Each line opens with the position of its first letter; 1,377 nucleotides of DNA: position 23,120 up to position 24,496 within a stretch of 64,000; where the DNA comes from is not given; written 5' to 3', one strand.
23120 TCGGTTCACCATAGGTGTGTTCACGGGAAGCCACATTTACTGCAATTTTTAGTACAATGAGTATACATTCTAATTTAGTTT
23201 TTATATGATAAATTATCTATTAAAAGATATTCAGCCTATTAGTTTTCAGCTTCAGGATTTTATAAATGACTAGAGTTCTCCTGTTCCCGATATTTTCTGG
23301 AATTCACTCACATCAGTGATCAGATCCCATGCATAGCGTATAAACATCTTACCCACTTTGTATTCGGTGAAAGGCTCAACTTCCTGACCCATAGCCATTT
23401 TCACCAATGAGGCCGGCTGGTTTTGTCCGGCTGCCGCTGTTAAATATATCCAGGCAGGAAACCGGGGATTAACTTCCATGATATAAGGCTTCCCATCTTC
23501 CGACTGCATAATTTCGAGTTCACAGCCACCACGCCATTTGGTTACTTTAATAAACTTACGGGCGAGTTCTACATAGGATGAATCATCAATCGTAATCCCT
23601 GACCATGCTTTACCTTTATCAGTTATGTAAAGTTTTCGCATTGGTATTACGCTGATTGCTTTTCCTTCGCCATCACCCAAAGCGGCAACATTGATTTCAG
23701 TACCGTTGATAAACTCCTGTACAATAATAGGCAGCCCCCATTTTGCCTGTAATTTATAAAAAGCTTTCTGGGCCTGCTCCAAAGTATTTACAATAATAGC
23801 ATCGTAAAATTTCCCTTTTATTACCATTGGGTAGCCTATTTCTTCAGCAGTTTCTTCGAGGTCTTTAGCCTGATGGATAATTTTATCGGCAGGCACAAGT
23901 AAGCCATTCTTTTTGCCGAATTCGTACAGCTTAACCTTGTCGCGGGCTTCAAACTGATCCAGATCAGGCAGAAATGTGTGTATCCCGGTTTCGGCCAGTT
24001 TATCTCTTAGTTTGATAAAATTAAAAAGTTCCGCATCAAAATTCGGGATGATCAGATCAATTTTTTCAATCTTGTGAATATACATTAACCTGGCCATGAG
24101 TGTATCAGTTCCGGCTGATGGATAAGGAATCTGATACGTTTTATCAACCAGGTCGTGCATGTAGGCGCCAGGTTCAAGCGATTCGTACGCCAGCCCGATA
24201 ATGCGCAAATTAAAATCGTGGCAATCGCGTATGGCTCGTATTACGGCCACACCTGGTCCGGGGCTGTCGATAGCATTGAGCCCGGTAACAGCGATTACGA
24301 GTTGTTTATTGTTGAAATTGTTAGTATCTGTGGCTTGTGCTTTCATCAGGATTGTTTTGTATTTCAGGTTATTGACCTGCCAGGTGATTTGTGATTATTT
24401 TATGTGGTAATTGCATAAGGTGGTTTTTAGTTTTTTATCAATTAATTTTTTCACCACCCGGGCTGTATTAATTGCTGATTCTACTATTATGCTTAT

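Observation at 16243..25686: Unassigned locus: PqqD-like chaperone, ATP-grasp ligase and PLP decarboxylase joined to a UT/M23 membrane fusion, OM barrel and TPR protein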

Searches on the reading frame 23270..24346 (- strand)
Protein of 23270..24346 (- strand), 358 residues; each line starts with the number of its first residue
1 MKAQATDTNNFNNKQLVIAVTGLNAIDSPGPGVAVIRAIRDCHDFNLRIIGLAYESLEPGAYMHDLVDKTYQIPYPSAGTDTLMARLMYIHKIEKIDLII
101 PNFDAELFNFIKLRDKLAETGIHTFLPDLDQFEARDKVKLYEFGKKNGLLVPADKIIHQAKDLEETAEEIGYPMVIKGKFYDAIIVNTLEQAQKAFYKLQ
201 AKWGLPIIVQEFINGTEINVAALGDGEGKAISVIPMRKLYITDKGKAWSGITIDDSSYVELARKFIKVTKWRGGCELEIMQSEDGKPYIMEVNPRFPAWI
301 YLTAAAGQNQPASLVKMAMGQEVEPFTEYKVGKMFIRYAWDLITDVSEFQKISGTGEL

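Call 3: search_protein_families(library=pfam, proteins=[window:23270-24346:-], max_evalue=0.01)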
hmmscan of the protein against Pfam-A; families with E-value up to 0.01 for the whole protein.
window:23270-24346:- (358 aa): 8 families
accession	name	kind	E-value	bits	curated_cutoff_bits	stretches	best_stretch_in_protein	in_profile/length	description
PF15632.11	ATPgrasp_Ter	-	1e-11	45.2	29.1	1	206-325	4-115/131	ATP-grasp in the biosynthetic pathway with Ter operon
PF02655.19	ATP-grasp_3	-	2.1e-11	44.6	23.2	1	134-296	1-157/160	ATP-grasp domain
PF07478.18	Dala_Dala_lig_C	-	4.4e-07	30.1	24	1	154-294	19-174/204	D-ala D-ala ligase C-terminus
PF02786.22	CPSase_L_D2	-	2.9e-06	27.4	19.8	1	152-303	18-187/211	Carbamoyl-phosphate synthase L chain, ATP binding domain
PF08443.16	RimK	-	0.00025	21.1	21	1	134-216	1-85/188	RimK-like ATP-grasp domain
PF02222.28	ATP-grasp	-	0.0021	18.1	27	1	145-234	4-98/179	ATP-grasp domain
PF01071.24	GARS_A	-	0.0034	17.7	27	0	143-228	9-104/194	Phosphoribosylglycinamide synthetase, ATP-grasp (A) domain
PF21360.3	PylC-like_N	-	0.0046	17.5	27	1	48-123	24-94/96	PylC-like, N-terminal domain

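Call 4: search_protein_families(library=ncbifam, proteins=[window:23270-24346:-], max_evalue=0.01)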
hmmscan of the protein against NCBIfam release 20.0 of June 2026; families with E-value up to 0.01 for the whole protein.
window:23270-24346:- (358 aa): 30 families (the best 25 are shown)
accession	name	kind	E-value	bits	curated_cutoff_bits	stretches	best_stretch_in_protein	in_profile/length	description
NF009405.0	PRK12767.1-4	equivalog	1.3e-32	113.1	390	1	45-345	25-316/320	carbamoyl phosphate synthase-like protein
NF009406.0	PRK12767.1-5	equivalog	3.9e-23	82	271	1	33-339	14-315/327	carbamoyl phosphate synthase-like protein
NF009403.0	PRK12767.1-2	equivalog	3e-21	76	286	1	47-242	22-213/342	carbamoyl phosphate synthase-like protein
NF009402.0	PRK12767.1-1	equivalog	4.6e-21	75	218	1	28-342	12-321/329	carbamoyl phosphate synthase-like protein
NF009404.0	PRK12767.1-3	equivalog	1.3e-19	70.3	316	1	76-332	50-321/344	carbamoyl phosphate synthase-like protein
NF005315.0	PRK06849.1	equivalog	1.4e-18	67.1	406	1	66-304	47-284/389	hypothetical protein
NF053643.1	Ddl_archaea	equivalog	3.9e-12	45.8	500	1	87-321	53-298/367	putative pseudomurein biosynthesis ATP-grasp protein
NF002378.0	PRK01372.1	subfamily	2e-10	39.9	243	1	136-293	100-268/305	D-alanine--D-alanine ligase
TIGR00768.1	rimK_fam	subfamily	2.8e-08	33.5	143.4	1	93-317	45-275/276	RimK family alpha-L-glutamate ligase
TIGR01369.1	CPSaseII_lrg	equivalog_domain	3.1e-08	31.7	1027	1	86-327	620-873/1052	carbamoyl-phosphate synthase (glutamine-hydrolyzing) large subunit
NF003671.0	PRK05294.1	equivalog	1.9e-07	29.1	599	1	110-300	639-842/1058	carbamoyl-phosphate synthase large subunit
NF006406.0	PRK08654.1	equivalog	3.4e-07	29.1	739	1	34-178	13-159/499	acetyl-CoA carboxylase biotin carboxylase subunit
TIGR01205.1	D_ala_D_alaTIGR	subfamily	2.7e-06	26.6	245.65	1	136-294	106-285/318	D-alanine--D-alanine ligase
NF002563.0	PRK02186.1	subfamily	6.7e-06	24.6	625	1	135-234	106-209/890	argininosuccinate lyase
NF010623.0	PRK14016.1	subfamily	7.1e-06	24.4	877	1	134-220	212-302/871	cyanophycin synthetase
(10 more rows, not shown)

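Call 7: find_homologous_proteins(query=window:23270-24346:-, max_evalue=1e-10)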
Query window:23270-24346:- (358 aa): 6416 proteins with E <= 1e-10 among 8000 candidates; the best 120 are listed.
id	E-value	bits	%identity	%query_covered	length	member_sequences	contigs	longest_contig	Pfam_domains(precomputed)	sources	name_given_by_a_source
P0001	5.0e-227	771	93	100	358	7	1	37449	PF15632.12,PF02786.23,PF02655.20,PF07478.19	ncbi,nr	ncbi:MAG: ATP-grasp domain-containing protein [Bacteroidales bacterium]|nr:ATP-grasp domain-containi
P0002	8.0e-223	757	93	100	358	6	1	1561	PF15632.12,PF02786.23,PF02655.20,PF07478.19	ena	-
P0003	8.2e-218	740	90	100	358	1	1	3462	PF15632.12,PF02786.23,PF02655.20,PF07478.19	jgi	-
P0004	6.3e-217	738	90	100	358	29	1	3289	PF15632.12,PF02786.23,PF02655.20,PF07478.19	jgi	-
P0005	1.3e-216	737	90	100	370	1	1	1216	PF15632.12,PF02786.23,PF02655.20,PF01071.25,PF07478.19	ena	-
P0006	1.6e-216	736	89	100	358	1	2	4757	PF15632.12,PF02786.23,PF02655.20,PF07478.19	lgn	-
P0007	4.1e-216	735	89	100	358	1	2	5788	PF15632.12,PF02786.23,PF02655.20,PF07478.19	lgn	-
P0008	6.3e-214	728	88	100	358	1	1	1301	PF15632.12,PF02786.23,PF02655.20,PF07478.19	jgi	jgi:carbamoyl-phosphate synthase large subunit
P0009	2.3e-213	726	88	100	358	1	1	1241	PF15632.12,PF02786.23,PF02655.20,PF07478.19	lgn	-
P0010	2.4e-212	722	87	100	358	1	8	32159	PF15632.12,PF02786.23,PF02655.20,PF07478.19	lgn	-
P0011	6.9e-212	721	87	100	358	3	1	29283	PF15632.12,PF02786.23,PF02655.20,PF07478.19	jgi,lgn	-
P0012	8.7e-212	721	88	100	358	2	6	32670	PF15632.12,PF02655.20,PF07478.19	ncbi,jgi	jgi:carbamoyl-phosphate synthase large subunit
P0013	2.3e-211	719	87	100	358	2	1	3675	PF15632.12,PF02786.23,PF02655.20,PF07478.19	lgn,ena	-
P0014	1.4e-210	717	88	100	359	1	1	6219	PF15632.12,PF02786.23,PF02655.20,PF07478.19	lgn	-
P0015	2.4e-210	716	87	100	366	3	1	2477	PF15632.12,PF02786.23,PF02655.20,PF07478.19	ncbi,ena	-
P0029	1.2e-204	697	84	100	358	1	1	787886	PF15632.12,PF02786.23,PF02655.20,PF07478.19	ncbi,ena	-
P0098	6.3e-196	668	78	100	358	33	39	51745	PF15632.12,PF02786.23,PF02655.20,PF07478.19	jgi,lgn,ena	-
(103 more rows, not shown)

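Call 8: find_encoding_contigs(protein=P0029, flank=10000, max_places=2)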
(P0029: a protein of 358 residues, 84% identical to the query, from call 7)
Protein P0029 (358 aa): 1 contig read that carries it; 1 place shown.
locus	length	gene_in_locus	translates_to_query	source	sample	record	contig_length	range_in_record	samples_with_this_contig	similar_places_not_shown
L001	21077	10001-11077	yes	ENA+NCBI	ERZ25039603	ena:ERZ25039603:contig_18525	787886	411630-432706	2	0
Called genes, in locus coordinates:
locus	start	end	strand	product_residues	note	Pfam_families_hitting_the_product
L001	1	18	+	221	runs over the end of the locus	PF09365:DUF2461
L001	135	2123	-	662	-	PF02518:HATPase_c, PF00204:DNA_gyraseB, PF01751:Toprim, PF00986:DNA_gyraseB_C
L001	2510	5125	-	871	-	PF06452:CBM9_1, PF19313:DUF5916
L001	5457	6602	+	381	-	PF06580:His_kinase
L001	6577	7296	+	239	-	PF00072:Response_reg, PF04397:LytTR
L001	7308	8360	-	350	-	PF01757:Acyl_transf_3, PF07786:HGSNAT_cat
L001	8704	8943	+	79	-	PF05402:PqqD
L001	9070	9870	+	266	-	PF18962:Por_Secre_tail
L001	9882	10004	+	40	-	-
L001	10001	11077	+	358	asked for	PF02655:ATP-grasp_3, PF02786:CPSase_L_D2 (weak), PF07478:Dala_Dala_lig_C (weak), PF15632:ATPgrasp_Ter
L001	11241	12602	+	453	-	PF00278:Orn_DAP_Arg_deC, PF02784:Orn_Arg_deC_N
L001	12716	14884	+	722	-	PF03253:UT, PF01551:Peptidase_M23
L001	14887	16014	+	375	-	-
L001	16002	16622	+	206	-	PF12895:ANAPC3 (faint), PF23914:TPR_CcmH_CycH (faint), PF13181:TPR_8 (faint), PF13432:TPR_16 (faint), PF14559:TPR_19 (faint), PF13424:TPR_12 (faint), PF00515:TPR_1 (weak), PF07719:TPR_2 (weak), +5 more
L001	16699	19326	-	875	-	PF06452:CBM9_1, PF19313:DUF5916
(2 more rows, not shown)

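Call 9: find_encoding_contigs(protein=P0098, flank=10000, max_places=3)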
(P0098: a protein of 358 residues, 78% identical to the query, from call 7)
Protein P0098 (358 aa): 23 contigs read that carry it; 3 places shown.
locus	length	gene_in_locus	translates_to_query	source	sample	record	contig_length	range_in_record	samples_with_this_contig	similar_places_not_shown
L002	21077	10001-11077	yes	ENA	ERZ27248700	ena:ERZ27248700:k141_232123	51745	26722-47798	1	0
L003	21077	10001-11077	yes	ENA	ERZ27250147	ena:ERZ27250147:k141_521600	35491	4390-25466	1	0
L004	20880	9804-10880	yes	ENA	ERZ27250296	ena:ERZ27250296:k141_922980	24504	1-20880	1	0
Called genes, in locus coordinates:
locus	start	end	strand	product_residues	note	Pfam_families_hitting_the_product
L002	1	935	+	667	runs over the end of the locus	PF00890:FAD_binding_2 (weak), PF01266:DAO (weak), PF07992:Pyr_redox_2 (weak), PF12831:FAD_oxidored, PF13450:NAD_binding_8 (weak), PF00037:Fer4 (weak), PF00037:Fer4 (weak), PF12838:Fer4_7 (weak), +11 more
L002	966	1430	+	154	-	PF02662:FlpD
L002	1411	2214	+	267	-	PF13187:Fer4_9 (faint), PF13534:Fer4_17 (faint), PF12838:Fer4_7 (faint), PF00037:Fer4 (faint), PF13183:Fer4_8 (weak)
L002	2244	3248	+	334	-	PF13534:Fer4_17 (faint), PF12838:Fer4_7 (faint), PF13484:Fer4_16 (faint), PF13187:Fer4_9 (faint), PF25160:LdpA_Fe-S-bd (faint), PF12797:Fer4_2 (faint), PF13237:Fer4_10 (faint), PF17179:Fer4_22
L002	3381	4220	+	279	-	PF00175:NAD_binding_1, PF10418:DHODB_Fe-S_bind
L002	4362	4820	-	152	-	PF09832:DUF2059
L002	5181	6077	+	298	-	PF01545:Cation_efflux, PF16916:ZT_dimer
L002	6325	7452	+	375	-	-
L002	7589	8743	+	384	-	PF06580:His_kinase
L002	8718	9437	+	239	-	PF00072:Response_reg, PF04397:LytTR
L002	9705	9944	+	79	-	PF05402:PqqD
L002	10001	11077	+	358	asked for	PF02655:ATP-grasp_3, PF02786:CPSase_L_D2 (weak), PF07478:Dala_Dala_lig_C (faint), PF15632:ATPgrasp_Ter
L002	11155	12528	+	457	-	PF00278:Orn_DAP_Arg_deC, PF02784:Orn_Arg_deC_N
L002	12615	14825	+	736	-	PF03253:UT, PF01551:Peptidase_M23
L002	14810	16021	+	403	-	-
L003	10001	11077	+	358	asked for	PF02655:ATP-grasp_3, PF02786:CPSase_L_D2 (weak), PF07478:Dala_Dala_lig_C (faint), PF15632:ATPgrasp_Ter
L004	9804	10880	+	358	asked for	PF02655:ATP-grasp_3, PF02786:CPSase_L_D2 (weak), PF07478:Dala_Dala_lig_C (faint), PF15632:ATPgrasp_Ter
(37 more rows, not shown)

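Call 12: find_related_loci(query=window:23270-24346:-, collection=genome_contigs, flank=10000)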
Query window:23270-24346:- (358 aa) in genome_contigs; peptide patterns used: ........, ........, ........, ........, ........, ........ (x = any residue, [..] = any of these).
438 stretches matched a pattern; 54 encode a relative of the query (tblastn E <= 1e-3); 54 distinct loci.
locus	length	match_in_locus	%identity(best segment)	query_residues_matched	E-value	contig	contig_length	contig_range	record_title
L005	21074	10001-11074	95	1-358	0e+0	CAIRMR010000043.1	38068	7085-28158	MAG: uncultured Bacteroidales bacterium isolate Loclat_bin-01022 genome assembly, contig: bin-01022:043/223, whole genom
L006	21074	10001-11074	93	1-358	0e+0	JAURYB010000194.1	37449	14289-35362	MAG: Bacteroidales bacterium isolate E10_metabat.bin.71 E10_k141_471530, whole genome shotgun sequence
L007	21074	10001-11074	87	1-358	0e+0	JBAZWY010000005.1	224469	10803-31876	MAG: Lentimicrobiaceae bacterium isolate SO_2017_GW1_43 NODE_432_length_224469_cov_4.863053_OW334_2017, whole genome sho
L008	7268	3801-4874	87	1-358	0e+0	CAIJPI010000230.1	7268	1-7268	MAG: uncultured Bacteroidales bacterium isolate Ja1-D5_bin-349 genome assembly, contig: bin-349:230/354, whole genome sh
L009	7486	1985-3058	86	1-358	0e+0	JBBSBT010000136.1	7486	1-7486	MAG: Bacteroidales bacterium isolate La6_metabat2.179 La6_metabat2.179_K_160068_L_7486_cov_287.8106, whole genome shotgu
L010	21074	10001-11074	84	1-358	0e+0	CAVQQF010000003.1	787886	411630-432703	MAG: uncultured Bacteroidales bacterium isolate MFD09964.bin.2.246 genome assembly, contig: contig_18525, whole genome s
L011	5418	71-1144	82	1-358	0e+0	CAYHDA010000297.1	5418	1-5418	MAG TPA_asm: uncultured Mariniphaga sp. isolate ERP119702_co1_116 genome assembly, contig: NODE_22869_length_5418_cov_3.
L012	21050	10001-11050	82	9-358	0e+0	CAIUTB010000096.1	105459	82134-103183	MAG: uncultured Bacteroidales bacterium isolate AM-2014_bin-1918 genome assembly, contig: bin-1918:096/170, whole genome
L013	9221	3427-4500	81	1-358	0e+0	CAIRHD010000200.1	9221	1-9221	MAG: uncultured Bacteroidales bacterium isolate KTt_bin-0938 genome assembly, contig: bin-0938:200/629, whole genome sho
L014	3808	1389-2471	81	1-358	0e+0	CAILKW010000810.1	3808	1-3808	MAG: uncultured Bacteroidia bacterium isolate KTt_bin-2223 genome assembly, contig: bin-2223:810/851, whole genome shotg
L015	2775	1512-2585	81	1-358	0e+0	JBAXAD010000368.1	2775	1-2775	MAG: Paludibacter sp. isolate ELA132 MAG132_368, whole genome shotgun sequence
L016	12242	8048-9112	81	4-358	0e+0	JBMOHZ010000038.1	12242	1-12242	MAG: Paludibacter sp. isolate Deming_bin.381 contig15327, whole genome shotgun sequence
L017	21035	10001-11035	84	14-358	0e+0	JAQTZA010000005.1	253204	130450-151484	MAG: Bacteroidales bacterium isolate STC_5 NODE_85_length_253204_cov_13.272119_Sandtown_C, whole genome shotgun sequence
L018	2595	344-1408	81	4-358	0e+0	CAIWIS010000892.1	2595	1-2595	MAG: uncultured Bacteroidales bacterium isolate Erken-D9_bin-0863 genome assembly, contig: bin-0863:892/926, whole genom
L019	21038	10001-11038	83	13-358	0e+0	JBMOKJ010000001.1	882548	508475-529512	MAG: Bacteroidales bacterium isolate Deming_bin.96 contig1, whole genome shotgun sequence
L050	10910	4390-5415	64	16-357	7e-160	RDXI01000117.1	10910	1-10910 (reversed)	MAG: Bacteroidetes bacterium isolate PH2015_13D_43_10 PH2015_13D_scaffold_359, whole genome shotgun sequence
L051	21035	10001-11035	65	14-358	4e-152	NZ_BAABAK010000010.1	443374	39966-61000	Pedobacter ginsengiterrae strain JCM 17338 sequence10, whole genome shotgun sequence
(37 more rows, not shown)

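Call 15: search_solved_structures(query=window:23270-24346:-, max_evalue=0.001)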
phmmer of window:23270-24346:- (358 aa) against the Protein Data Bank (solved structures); distinct sequences matched with E-value up to 0.001: 6.
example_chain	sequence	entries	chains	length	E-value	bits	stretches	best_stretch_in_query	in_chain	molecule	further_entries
2yl2_A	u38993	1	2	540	1.1e-05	27.9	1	161-322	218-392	ACETYL-COA CARBOXYLASE 1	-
2pn1_A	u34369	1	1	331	2.9e-05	26.6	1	86-352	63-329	Carbamoylphosphate synthase large subunit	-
1ulz_A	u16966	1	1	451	4.9e-05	25.8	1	31-295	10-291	pyruvate carboxylase n-terminal domain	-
8xkz_C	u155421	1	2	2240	9.4e-05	24.9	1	161-322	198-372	Acetyl-CoA carboxylase 1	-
6g2i_D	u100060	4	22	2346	9.9e-05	24.8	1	161-322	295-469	Acetyl-CoA carboxylase 1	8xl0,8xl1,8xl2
6g2d_B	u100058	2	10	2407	0.0001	24.7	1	161-322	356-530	Acetyl-CoA carboxylase 1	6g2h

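Call 20: search_protein_families(library=pfam, proteins=[L050:1807-2823:-, L050:2921-4099:+, L050:4372-5421:+, L050:5569-6276:+, L050:6336-8237:-, L050:8227-9000:-, L050:9092-10111:+, L051:7245-7754:+, L051:16965-17645:+, L051:17665-19644:+], max_evalue=0.001)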
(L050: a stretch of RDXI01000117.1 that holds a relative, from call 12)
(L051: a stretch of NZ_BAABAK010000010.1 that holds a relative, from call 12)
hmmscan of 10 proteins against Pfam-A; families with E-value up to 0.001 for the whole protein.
L050:1807-2823:- (338 aa): 3 families
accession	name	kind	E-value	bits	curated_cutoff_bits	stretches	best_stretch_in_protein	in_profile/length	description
PF00316.25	FBPase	-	1.8e-74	249.9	34.8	1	13-200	3-191/191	Fructose-1-6-bisphosphatase, N-terminal domain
PF18913.5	FBPase_C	-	1.1e-49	167.9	27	1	204-328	1-126/127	Fructose-1-6-bisphosphatase, C-terminal domain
PF00459.30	Inositol_P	-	0.00035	20.6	27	0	41-125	16-97/271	Inositol monophosphatase family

L050:2921-4099:+ (392 aa): 3 families
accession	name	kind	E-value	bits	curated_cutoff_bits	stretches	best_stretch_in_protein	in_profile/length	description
PF00155.27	Aminotran_1_2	-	7.3e-43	147.6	19.7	1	43-386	3-361/361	Aminotransferase class I and II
PF01053.26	Cys_Met_Meta_PP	-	9.8e-07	28.1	27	1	80-216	51-183/381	Cys/Met metabolism PLP-dependent enzyme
PF00202.27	Aminotran_3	-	0.00065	18.9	30.5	1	116-245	135-262/403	Aminotransferase class-III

L050:4372-5421:+ (349 aa): 4 families
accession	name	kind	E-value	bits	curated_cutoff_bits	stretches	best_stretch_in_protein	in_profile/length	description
PF15632.11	ATPgrasp_Ter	-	5.9e-12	45.9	29.1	1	198-314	5-114/131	ATP-grasp in the biosynthetic pathway with Ter operon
PF02655.19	ATP-grasp_3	-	1.6e-05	25.5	23.2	1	162-287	31-157/160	ATP-grasp domain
PF02786.22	CPSase_L_D2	-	0.00025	21.1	19.8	1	127-313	1-207/211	Carbamoyl-phosphate synthase L chain, ATP binding domain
PF07478.18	Dala_Dala_lig_C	-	0.00032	20.7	24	0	138-285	12-174/204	D-ala D-ala ligase C-terminus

L050:5569-6276:+ (235 aa): 2 families
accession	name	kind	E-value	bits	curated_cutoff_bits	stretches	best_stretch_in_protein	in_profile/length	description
PF04452.19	Methyltrans_RNA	-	4e-38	131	23.9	1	71-225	2-160/165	RNA methyltransferase domain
PF20260.4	PUA_4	-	4.3e-12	46.4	23.9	1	16-55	1-40/48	RNA methyltransferase PUA domain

L050:6336-8237:- (633 aa): 2 families
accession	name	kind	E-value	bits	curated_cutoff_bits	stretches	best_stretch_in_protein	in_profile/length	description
PF13517.12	FG-GAP_3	-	3.1e-27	95.4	26.9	0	308-387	1-61/61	FG-GAP-like repeat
PF01839.29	FG-GAP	-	1.2e-06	28.7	22.1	0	373-392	6-25/37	FG-GAP repeat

L050:8227-9000:- (257 aa): 1 family
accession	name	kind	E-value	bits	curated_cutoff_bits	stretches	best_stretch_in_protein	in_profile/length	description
PF10988.14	DUF2807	-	3.2e-30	105.7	24.2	1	60-241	2-181/181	Putative auto-transporter adhesin, head GIN domain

L050:9092-10111:+ (339 aa): 0 families

L051:7245-7754:+ (169 aa): 0 families

L051:16965-17645:+ (226 aa): 0 families

L051:17665-19644:+ (659 aa): 7 families
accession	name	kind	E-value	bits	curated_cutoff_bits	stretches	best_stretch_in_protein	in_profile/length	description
PF00890.30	FAD_binding_2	-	2.7e-52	178.8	20.4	1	37-463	2-414/414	FAD binding domain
PF02910.25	Succ_DH_flav_C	-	2.6e-39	134.6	20.8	1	525-658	1-130/130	Fumarate reductase flavoprotein C-term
PF01266.30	DAO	-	1.8e-07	31.5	27.9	1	37-324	2-296/353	FAD dependent oxidoreductase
PF03486.20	HI0933_like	-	2.6e-05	24.2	50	0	36-87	2-53/244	HI0933-like protein Rossmann domain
PF13450.12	NAD_binding_8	-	0.00018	22.2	21.9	1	39-63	1-25/68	NAD(P)-binding Rossmann-like domain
PF07992.20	Pyr_redox_2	-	0.0002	21.3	26.1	0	36-63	2-29/291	Pyridine nucleotide-disulphide oxidoreductase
PF01134.28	GIDA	-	0.00026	20.6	22.1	1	36-63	1-28/391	Glucose inhibited division protein A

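Call 48: search_protein_representatives(protein=window:23270-24346:-)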
Query: 358 residues. Proteins with E-value up to 0.001 (for the whole library): 5277; up to 1e-10: 1315; up to 1e-30: 236. The best 150 are listed.
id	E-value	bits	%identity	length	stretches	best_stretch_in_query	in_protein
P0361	3.4e-121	421.0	35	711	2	18-343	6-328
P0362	1.4e-104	366.3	47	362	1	14-358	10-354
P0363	2.1e-103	362.5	59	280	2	209-358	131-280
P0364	4.0e-102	358.3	30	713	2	15-337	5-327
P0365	4.6e-102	358.1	50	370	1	13-349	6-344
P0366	4.6e-101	354.8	46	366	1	15-356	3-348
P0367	1.6e-97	343.1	44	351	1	14-358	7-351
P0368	1.8e-97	343.0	48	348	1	14-353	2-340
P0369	1.3e-95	336.9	44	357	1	16-358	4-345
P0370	5.3e-94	331.6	43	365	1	17-357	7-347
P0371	1.7e-93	329.9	44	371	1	14-357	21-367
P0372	1.7e-93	329.9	30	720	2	15-357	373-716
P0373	7.7e-92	324.5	41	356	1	18-355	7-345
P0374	1.5e-91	323.5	43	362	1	10-352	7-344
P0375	1.8e-89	316.7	40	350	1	11-355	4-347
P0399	8.4e-79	281.6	33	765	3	49-322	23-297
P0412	4.6e-73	262.7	38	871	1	15-357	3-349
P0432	8.3e-65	235.6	37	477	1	17-348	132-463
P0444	3.1e-60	220.5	32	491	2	15-357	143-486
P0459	1.0e-56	208.9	31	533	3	118-353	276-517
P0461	4.1e-56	207.0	31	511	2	17-345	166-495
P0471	1.8e-54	201.6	33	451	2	13-347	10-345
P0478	2.4e-53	197.9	31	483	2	14-348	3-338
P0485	3.0e-51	191.0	30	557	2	16-329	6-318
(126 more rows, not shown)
